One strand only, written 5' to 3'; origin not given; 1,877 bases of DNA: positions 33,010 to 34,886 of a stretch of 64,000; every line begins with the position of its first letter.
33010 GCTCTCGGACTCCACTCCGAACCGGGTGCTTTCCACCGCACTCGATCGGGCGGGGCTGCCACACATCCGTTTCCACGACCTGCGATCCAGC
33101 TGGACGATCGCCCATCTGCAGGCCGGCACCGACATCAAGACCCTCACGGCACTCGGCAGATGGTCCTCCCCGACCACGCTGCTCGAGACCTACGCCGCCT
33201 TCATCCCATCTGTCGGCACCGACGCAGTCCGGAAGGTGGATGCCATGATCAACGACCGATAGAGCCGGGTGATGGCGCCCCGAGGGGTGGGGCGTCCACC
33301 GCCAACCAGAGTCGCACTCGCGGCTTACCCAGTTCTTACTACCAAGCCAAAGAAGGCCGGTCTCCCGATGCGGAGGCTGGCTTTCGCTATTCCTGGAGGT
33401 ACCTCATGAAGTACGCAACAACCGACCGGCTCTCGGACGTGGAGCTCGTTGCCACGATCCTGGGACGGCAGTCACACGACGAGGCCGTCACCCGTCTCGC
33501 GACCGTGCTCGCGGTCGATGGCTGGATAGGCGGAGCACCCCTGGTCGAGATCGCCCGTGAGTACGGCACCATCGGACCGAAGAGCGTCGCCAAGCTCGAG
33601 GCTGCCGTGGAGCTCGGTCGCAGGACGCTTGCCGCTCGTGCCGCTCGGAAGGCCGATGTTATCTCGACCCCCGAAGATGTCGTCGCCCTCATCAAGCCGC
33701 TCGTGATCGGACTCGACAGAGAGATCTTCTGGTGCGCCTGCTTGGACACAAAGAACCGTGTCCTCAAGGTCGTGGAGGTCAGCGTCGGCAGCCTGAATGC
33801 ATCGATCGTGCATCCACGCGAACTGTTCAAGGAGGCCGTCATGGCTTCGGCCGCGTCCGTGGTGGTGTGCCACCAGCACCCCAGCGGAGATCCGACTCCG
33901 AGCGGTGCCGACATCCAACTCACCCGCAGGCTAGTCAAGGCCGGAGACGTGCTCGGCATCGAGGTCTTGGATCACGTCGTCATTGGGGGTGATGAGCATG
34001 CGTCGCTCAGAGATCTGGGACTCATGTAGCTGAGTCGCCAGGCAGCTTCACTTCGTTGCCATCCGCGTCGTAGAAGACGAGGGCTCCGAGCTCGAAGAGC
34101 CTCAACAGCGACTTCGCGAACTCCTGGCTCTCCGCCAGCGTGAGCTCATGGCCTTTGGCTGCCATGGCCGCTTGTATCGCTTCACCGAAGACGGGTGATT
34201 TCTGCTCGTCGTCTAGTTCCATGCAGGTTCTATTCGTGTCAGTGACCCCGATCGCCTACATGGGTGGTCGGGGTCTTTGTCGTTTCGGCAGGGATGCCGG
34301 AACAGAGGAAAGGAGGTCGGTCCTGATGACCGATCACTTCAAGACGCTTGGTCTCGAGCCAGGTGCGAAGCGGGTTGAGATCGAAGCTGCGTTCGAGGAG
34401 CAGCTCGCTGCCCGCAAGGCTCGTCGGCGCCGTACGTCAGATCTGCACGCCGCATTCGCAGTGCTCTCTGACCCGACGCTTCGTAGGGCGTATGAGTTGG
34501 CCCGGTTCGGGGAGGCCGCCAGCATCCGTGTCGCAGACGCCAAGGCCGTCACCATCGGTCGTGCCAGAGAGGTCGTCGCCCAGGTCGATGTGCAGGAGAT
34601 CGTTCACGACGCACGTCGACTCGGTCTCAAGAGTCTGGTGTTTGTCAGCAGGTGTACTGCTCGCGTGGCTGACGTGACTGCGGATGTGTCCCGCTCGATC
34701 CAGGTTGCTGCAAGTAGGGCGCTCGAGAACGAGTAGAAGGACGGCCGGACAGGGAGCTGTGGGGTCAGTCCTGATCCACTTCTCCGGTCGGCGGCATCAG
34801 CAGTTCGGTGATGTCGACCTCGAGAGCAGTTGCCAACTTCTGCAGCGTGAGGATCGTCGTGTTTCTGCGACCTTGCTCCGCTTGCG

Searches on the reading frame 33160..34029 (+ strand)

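Call 12: search_protein_families(library=pfam, proteins=[window:33160-34029:+], max_evalue=0.001)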
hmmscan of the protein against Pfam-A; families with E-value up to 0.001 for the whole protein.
window:33160-34029:+ (289 aa): 2 families
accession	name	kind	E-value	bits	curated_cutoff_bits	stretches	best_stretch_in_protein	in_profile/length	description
PF04002.20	RadC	-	3.8e-42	143.5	22.1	1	168-287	1-120/121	RadC-like JAB domain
PF14464.11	Prok-JAB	-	0.00019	21.7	25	1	213-266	46-101/114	Prokaryotic homologs of the JAB domain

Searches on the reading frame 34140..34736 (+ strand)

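Call 24: search_protein_families(library=pfam, proteins=[window:34140-34736:+], max_evalue=0.1)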
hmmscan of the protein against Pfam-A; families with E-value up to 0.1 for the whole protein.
window:34140-34736:+ (198 aa): 1 family
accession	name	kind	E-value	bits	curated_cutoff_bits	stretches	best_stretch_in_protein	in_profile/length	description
PF00226.36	DnaJ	-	0.00069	20.1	27.8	1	65-119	1-63/63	DnaJ domain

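Call 46: search_protein_families(library=phrogs, proteins=[window:34140-34736:+], max_evalue=0.01)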
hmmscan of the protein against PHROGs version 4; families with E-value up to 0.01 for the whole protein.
window:34140-34736:+ (198 aa): 0 families
